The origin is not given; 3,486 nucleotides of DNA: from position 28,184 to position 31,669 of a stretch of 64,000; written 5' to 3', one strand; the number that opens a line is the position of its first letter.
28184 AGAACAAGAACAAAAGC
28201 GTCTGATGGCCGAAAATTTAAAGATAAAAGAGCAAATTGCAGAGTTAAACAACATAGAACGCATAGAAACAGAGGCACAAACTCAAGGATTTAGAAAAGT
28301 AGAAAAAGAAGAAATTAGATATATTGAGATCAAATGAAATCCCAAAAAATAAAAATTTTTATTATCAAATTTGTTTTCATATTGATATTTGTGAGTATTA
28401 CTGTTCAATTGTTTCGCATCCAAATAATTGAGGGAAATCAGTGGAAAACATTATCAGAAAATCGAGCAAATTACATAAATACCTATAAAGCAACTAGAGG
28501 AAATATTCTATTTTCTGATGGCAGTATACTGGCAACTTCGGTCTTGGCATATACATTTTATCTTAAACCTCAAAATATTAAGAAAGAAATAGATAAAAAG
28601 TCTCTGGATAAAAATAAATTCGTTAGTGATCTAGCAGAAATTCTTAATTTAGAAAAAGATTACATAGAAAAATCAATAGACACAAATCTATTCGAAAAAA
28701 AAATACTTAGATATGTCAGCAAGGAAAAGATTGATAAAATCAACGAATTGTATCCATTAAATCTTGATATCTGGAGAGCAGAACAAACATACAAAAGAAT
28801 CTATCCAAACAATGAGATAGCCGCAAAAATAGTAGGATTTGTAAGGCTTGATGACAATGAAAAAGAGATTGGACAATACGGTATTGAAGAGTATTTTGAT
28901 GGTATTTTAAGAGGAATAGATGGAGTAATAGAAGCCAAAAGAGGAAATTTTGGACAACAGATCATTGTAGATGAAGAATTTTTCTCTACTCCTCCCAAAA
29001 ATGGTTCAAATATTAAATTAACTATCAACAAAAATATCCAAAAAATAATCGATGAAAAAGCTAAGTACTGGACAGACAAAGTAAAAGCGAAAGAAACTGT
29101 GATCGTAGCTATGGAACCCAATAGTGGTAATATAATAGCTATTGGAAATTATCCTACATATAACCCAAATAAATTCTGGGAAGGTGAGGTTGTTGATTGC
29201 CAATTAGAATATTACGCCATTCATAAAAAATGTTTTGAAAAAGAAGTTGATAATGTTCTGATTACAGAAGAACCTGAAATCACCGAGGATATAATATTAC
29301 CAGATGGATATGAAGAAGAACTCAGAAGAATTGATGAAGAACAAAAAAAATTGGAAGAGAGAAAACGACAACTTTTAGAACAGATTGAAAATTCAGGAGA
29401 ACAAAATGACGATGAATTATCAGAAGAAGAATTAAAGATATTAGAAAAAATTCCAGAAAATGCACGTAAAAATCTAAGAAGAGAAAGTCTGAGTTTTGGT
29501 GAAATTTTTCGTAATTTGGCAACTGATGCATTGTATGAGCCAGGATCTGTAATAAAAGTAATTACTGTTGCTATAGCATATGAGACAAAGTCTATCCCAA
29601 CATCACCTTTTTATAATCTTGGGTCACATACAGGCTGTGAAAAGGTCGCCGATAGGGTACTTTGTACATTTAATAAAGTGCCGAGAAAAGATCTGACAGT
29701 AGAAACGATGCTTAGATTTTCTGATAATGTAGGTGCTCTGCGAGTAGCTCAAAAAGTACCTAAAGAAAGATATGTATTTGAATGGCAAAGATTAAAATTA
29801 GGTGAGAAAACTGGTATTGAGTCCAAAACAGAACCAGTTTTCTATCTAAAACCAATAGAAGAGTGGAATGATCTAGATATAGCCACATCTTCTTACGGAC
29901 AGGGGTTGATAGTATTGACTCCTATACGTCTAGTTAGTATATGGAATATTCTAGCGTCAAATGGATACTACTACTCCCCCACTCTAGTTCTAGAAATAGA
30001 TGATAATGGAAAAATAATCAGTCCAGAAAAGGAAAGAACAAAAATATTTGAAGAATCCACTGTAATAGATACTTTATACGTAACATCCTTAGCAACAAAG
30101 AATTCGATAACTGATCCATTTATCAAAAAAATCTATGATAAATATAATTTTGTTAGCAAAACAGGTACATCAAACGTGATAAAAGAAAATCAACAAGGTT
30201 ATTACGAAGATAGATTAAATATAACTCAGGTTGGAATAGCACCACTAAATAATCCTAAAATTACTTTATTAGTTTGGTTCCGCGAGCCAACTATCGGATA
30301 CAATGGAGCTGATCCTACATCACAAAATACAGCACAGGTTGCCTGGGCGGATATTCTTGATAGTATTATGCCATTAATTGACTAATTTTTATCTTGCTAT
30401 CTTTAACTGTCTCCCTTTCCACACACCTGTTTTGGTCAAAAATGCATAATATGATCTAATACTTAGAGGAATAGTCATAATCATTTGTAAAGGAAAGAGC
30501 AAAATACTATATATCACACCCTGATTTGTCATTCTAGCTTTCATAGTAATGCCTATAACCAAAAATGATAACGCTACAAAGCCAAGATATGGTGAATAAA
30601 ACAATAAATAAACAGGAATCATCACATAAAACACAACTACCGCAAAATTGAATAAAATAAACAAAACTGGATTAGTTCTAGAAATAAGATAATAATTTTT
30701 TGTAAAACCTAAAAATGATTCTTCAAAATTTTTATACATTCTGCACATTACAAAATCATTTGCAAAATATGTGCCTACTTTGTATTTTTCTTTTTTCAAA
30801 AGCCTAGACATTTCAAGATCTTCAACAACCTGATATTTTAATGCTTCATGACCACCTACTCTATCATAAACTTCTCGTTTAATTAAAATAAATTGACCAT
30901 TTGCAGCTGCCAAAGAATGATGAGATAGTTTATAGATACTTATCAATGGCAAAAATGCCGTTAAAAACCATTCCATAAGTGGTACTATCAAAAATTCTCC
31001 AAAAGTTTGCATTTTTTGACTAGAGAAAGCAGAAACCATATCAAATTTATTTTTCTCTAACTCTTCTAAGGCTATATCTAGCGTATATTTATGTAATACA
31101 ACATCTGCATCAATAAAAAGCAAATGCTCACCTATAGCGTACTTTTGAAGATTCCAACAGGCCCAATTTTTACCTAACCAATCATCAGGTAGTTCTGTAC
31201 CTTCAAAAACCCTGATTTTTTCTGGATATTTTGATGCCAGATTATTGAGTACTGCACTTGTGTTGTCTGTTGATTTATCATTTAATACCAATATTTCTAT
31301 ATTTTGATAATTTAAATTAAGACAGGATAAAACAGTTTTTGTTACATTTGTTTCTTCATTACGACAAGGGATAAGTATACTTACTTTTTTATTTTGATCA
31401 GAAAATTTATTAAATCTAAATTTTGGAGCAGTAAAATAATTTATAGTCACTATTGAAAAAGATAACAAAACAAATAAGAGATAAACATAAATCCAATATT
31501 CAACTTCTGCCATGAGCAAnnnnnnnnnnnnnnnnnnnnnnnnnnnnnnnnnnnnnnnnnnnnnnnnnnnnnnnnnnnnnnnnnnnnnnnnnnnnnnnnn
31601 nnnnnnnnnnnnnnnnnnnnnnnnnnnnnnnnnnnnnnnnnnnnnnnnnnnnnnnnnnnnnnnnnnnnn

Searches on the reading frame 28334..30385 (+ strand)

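Call 61: search_protein_families(library=pfam, proteins=[window:28334-30385:+], max_evalue=0.00001)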
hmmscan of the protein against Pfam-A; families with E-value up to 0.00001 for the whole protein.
window:28334-30385:+ (683 aa): 2 families
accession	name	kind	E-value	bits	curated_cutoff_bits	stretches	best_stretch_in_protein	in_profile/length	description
PF00905.27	Transpeptidase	-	2.2e-37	129.3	22.1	1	384-658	29-287/299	Penicillin binding protein transpeptidase domain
PF03717.20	PBP_dimer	-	2.2e-16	61.2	24.4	1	52-210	3-176/180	Penicillin-binding Protein dimerisation domain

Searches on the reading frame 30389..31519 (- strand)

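Call 61: search_protein_families(library=pfam, proteins=[window:30389-31519:-], max_evalue=0.00001)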
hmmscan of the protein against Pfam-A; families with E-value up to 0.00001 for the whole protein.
window:30389-31519:- (376 aa): 4 families
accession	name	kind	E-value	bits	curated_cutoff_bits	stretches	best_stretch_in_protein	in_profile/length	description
PF00535.33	Glycos_transf_2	-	9.6e-22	78.1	23.3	1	47-217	1-163/168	Glycosyl transferase family 2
PF13641.12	Glyco_tranf_2_3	-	2.6e-17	64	27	1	46-274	3-222/230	Glycosyltransferase like family 2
PF10111.15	Glyco_tranf_2_2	-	1.7e-08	34.7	27.3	1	47-281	1-237/276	Glycosyltransferase like family 2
PF13506.12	Glyco_transf_21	-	2.5e-08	34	21.7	1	117-249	18-145/174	Glycosyl transferase family 21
